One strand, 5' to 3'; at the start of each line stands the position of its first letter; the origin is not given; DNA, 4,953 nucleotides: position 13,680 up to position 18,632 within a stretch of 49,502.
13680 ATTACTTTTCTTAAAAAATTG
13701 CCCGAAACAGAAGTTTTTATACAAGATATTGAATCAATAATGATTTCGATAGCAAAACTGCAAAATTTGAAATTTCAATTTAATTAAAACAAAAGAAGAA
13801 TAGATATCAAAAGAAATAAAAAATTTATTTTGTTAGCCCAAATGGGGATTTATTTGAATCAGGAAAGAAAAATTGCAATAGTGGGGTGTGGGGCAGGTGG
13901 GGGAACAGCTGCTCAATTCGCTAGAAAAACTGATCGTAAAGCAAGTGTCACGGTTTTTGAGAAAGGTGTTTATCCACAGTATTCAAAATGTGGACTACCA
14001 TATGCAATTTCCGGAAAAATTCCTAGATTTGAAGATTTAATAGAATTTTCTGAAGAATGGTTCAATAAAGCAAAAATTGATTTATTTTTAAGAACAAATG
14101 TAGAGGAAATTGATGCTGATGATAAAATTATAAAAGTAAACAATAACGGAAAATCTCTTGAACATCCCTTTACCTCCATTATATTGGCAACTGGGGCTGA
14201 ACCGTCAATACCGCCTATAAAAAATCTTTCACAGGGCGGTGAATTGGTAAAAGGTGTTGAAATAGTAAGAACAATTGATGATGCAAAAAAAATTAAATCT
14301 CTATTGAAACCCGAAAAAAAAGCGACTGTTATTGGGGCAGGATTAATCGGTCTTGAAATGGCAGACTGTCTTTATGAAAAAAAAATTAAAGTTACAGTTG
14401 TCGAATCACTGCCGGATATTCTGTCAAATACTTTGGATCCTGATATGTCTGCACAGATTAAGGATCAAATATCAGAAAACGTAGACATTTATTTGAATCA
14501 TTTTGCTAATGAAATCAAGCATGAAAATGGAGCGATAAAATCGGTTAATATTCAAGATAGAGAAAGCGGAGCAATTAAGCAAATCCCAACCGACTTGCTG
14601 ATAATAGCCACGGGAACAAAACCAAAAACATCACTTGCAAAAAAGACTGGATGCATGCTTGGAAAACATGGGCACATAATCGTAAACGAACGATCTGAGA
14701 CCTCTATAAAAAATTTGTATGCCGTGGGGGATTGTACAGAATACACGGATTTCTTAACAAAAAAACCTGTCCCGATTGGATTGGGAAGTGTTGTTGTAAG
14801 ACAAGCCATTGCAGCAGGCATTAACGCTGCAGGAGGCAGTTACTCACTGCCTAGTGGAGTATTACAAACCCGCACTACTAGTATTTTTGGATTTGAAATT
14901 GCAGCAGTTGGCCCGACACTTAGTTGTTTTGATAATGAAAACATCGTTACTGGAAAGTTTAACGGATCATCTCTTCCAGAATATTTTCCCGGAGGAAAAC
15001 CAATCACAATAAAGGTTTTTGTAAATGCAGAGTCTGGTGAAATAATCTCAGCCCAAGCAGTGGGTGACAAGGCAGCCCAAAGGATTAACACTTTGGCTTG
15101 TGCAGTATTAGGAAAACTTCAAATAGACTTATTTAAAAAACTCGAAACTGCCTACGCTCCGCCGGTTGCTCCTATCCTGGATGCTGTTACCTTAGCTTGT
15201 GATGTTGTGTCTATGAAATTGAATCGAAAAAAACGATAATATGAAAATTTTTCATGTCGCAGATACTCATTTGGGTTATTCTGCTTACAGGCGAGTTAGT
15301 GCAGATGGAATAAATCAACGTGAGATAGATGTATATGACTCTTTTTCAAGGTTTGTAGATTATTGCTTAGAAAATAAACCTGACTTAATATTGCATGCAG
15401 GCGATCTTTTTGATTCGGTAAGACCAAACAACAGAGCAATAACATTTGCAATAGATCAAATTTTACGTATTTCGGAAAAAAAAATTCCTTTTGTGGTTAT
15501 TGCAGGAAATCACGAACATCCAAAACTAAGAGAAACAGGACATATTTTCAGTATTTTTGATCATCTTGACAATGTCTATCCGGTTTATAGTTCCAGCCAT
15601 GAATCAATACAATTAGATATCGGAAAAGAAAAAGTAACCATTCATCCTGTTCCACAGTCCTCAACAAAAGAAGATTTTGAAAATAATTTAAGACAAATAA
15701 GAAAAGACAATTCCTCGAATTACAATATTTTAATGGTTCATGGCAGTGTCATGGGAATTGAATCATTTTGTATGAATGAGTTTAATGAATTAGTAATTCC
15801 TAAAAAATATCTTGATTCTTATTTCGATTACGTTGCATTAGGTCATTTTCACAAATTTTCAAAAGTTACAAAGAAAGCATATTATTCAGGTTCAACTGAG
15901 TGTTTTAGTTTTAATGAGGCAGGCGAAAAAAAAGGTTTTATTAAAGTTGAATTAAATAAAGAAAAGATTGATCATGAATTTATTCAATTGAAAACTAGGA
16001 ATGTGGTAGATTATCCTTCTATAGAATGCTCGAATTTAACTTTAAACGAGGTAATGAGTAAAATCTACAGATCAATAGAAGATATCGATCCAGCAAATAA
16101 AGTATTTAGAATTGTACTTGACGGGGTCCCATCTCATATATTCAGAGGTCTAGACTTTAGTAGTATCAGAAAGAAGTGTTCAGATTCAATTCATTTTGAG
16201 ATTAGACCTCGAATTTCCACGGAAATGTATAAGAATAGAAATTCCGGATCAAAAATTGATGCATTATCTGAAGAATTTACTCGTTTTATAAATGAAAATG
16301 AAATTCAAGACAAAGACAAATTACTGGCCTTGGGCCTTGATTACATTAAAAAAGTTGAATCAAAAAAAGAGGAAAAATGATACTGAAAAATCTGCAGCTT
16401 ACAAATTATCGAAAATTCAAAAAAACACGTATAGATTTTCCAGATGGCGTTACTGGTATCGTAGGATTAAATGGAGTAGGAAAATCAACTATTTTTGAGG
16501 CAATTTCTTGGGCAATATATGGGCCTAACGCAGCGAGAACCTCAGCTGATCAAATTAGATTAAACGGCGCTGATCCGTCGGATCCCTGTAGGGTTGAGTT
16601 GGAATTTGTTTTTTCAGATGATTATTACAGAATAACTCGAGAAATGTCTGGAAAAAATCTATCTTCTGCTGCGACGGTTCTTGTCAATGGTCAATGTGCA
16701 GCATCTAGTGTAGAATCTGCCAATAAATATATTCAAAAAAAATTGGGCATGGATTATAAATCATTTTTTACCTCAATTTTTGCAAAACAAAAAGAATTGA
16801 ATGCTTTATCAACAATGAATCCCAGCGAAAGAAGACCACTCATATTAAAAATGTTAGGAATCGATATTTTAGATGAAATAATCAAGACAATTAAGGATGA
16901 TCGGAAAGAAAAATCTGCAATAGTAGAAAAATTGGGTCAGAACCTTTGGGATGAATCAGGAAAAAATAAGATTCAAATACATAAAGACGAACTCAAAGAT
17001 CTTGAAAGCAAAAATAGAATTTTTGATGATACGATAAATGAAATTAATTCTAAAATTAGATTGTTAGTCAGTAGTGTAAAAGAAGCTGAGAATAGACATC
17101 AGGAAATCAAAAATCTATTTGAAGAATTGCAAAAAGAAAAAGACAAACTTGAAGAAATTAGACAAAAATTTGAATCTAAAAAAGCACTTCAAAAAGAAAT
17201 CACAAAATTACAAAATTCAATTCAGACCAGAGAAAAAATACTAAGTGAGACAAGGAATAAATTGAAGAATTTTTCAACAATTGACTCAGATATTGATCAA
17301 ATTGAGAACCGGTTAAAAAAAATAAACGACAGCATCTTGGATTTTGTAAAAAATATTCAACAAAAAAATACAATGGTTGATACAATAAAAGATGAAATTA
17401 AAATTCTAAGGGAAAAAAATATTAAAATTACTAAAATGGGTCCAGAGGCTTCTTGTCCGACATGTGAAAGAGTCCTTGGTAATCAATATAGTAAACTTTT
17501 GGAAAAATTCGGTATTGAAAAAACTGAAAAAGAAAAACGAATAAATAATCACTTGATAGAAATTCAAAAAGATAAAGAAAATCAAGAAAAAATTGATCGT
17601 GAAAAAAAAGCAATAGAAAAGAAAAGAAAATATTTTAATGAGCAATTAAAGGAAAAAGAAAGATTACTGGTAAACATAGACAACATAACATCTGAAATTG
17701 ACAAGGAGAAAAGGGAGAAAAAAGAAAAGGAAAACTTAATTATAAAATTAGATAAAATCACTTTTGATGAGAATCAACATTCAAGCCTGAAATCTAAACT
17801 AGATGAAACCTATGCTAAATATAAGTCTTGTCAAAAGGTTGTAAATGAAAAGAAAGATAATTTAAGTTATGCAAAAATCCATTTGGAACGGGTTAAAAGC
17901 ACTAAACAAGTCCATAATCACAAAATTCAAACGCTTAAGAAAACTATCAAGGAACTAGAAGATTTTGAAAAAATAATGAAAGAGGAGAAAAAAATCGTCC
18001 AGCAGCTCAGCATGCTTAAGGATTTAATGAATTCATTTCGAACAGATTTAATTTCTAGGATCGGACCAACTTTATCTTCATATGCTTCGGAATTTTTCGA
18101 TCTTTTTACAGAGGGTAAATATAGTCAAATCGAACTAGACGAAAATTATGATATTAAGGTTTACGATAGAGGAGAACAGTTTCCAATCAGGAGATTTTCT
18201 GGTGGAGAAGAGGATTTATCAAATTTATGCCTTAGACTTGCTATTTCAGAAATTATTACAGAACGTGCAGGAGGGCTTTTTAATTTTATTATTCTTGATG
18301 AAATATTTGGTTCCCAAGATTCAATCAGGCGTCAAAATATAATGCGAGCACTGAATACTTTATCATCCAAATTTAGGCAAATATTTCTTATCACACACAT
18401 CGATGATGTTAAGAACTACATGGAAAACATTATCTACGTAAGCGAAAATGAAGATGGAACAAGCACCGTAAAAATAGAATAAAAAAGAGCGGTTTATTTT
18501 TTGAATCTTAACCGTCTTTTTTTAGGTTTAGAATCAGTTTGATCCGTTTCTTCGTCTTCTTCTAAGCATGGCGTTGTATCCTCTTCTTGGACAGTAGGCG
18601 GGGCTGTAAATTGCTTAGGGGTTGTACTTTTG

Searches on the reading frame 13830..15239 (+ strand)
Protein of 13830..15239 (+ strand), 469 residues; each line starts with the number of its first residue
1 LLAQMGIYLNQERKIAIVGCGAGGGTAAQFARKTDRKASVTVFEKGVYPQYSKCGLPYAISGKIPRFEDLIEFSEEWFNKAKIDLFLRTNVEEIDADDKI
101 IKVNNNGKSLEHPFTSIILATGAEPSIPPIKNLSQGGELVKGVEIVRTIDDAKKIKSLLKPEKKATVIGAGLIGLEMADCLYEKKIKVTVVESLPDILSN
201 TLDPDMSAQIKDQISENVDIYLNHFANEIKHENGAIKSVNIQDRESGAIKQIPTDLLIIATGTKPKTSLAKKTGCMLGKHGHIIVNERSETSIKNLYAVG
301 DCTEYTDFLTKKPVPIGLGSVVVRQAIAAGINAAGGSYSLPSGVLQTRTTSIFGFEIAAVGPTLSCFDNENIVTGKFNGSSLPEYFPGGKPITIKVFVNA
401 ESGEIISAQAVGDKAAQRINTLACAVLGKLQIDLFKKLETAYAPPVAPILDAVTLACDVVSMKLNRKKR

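Call 11: search_protein_families(library=pfam, proteins=[window:13830-15239:+])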
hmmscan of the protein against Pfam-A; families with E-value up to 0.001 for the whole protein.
window:13830-15239:+ (469 aa): 10 families
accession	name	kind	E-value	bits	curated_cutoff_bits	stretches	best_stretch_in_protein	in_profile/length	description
PF07992.20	Pyr_redox_2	-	4.3e-55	187.6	26.1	1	14-307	2-278/291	Pyridine nucleotide-disulphide oxidoreductase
PF00070.33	Pyr_redox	-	1.4e-18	67.6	22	1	164-243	1-81/82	Pyridine nucleotide-disulphide oxidoreductase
PF13738.12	Pyr_redox_3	-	3.6e-16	59.7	30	1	71-300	84-305/305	Pyridine nucleotide-disulphide oxidoreductase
PF01266.30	DAO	-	8.2e-10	39.2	27.9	0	166-193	3-30/353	FAD dependent oxidoreductase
PF13450.12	NAD_binding_8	-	3.7e-08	33.9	21.9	0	17-46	1-28/68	NAD(P)-binding Rossmann-like domain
PF02852.28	Pyr_redox_dim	-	4.3e-08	33.8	25.3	1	351-447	5-103/110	Pyridine nucleotide-disulphide oxidoreductase, dimerisation domain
PF00890.30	FAD_binding_2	-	5.9e-08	32.8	20.4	0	215-271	154-210/414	FAD binding domain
PF03486.20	HI0933_like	-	3.8e-07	30.2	50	0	69-128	110-168/244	HI0933-like protein Rossmann domain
PF13434.12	Lys_Orn_oxgnase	-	1.1e-06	28.5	21.3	1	90-187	117-213/339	L-lysine 6-monooxygenase/L-ornithine 5-monooxygenase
PF02737.24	3HCDH_N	-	0.00053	20.4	22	0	164-203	1-40/180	3-hydroxyacyl-CoA dehydrogenase, NAD binding domain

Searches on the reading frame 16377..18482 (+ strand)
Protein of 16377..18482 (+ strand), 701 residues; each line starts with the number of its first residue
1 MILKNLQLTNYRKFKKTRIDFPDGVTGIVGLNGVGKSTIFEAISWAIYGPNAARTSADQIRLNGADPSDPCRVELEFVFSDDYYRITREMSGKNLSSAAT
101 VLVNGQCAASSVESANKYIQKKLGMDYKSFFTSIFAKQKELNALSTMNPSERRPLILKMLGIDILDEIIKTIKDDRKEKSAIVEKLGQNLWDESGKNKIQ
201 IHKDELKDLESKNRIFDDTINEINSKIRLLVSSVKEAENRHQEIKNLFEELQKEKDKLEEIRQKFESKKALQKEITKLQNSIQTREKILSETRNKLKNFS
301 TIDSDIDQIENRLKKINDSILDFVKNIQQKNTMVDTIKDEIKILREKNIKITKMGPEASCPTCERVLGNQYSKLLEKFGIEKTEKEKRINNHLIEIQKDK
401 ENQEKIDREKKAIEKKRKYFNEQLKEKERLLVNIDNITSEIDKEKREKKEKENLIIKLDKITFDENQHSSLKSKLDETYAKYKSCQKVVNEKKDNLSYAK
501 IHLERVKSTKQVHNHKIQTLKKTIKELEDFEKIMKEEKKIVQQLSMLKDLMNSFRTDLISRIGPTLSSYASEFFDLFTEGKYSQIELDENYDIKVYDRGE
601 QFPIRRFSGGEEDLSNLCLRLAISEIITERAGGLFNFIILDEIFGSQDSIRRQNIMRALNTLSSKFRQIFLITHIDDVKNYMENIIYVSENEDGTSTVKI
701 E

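Call 11: search_protein_families(library=pfam, proteins=[window:16377-18482:+])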
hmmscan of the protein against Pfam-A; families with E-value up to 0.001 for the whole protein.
window:16377-18482:+ (701 aa): 8 families
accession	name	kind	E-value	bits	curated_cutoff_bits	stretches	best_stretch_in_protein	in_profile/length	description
PF13476.12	AAA_23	-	2.5e-23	84.2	27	1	6-212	2-199/201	AAA domain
PF02463.25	SMC_N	-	5.9e-13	49.2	40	2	3-91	2-104/220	RecF/RecN/SMC N terminal domain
PF13175.12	AAA_15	-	1e-12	48.8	32.1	1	1-355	1-302/374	AAA ATPase domain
PF13555.12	AAA_29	-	1.1e-07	31.9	27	1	3-53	1-52/61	P-loop containing region of AAA domain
PF13514.12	AAA_27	-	7.3e-06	26.2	22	1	1-51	1-54/206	AAA domain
PF13558.12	SbcC_Walker_B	-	3.7e-05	24.3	27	1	604-660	30-89/90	SbcC/RAD50-like, Walker B motif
PF13304.12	AAA_21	-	0.00026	21.6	27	1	25-82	1-70/304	AAA domain, putative AbiEii toxin, Type IV TA system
PF00005.33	ABC_tran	-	0.00045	21.3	25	1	24-89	12-73/137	ABC transporter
